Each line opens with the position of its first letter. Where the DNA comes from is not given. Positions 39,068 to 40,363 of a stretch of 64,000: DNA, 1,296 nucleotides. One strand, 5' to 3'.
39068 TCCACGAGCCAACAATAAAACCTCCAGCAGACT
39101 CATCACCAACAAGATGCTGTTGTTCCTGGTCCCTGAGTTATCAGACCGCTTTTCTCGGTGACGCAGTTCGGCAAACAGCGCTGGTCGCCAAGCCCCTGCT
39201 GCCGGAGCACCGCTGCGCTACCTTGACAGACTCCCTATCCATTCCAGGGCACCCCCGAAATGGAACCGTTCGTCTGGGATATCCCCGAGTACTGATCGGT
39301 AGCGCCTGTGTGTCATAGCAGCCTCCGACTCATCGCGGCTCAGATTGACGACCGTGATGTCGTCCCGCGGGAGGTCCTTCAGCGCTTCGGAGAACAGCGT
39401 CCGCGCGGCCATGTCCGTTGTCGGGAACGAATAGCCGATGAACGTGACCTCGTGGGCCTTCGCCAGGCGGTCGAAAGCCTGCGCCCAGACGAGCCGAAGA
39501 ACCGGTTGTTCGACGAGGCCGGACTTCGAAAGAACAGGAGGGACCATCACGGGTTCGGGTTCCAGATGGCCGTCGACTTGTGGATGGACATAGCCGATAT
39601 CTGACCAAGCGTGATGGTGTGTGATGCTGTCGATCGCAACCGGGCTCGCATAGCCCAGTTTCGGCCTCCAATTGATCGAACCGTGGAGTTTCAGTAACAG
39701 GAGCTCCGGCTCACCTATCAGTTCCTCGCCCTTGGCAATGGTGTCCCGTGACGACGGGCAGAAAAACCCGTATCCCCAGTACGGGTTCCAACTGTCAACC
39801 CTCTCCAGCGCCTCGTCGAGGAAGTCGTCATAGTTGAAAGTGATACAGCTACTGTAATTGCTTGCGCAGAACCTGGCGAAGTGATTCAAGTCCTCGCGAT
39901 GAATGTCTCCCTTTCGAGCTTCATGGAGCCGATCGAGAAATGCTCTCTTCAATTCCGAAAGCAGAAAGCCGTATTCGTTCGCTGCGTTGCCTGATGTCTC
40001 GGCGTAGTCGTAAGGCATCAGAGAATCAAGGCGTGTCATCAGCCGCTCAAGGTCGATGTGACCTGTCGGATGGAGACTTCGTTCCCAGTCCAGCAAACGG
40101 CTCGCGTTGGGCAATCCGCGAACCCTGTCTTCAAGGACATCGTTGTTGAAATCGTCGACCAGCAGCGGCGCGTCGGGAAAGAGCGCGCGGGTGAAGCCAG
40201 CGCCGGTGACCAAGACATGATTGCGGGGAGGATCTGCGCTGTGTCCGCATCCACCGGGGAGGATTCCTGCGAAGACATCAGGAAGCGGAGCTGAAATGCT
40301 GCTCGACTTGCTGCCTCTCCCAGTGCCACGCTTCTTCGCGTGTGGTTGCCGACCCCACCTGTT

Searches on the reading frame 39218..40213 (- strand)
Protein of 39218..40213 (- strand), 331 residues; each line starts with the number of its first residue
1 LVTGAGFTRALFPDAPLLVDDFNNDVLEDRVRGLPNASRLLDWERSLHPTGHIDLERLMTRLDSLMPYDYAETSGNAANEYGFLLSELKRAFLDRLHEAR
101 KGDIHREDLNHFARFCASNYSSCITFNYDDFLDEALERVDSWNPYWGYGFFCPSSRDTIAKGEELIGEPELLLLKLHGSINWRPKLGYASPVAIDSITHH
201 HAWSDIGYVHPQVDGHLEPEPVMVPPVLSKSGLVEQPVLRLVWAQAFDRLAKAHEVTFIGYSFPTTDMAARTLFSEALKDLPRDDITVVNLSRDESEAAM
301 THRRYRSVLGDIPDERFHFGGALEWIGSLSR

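Call 44: search_protein_families(library=pfam, proteins=[window:39218-40213:-], max_evalue=0.001)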
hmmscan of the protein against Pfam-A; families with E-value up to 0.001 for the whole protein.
window:39218-40213:- (331 aa): 1 family
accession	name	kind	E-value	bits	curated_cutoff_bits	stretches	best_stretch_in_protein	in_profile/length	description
PF13289.12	SIR2_2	-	1.4e-07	32.1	24.5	1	123-183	3-53/141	SIR2-like domain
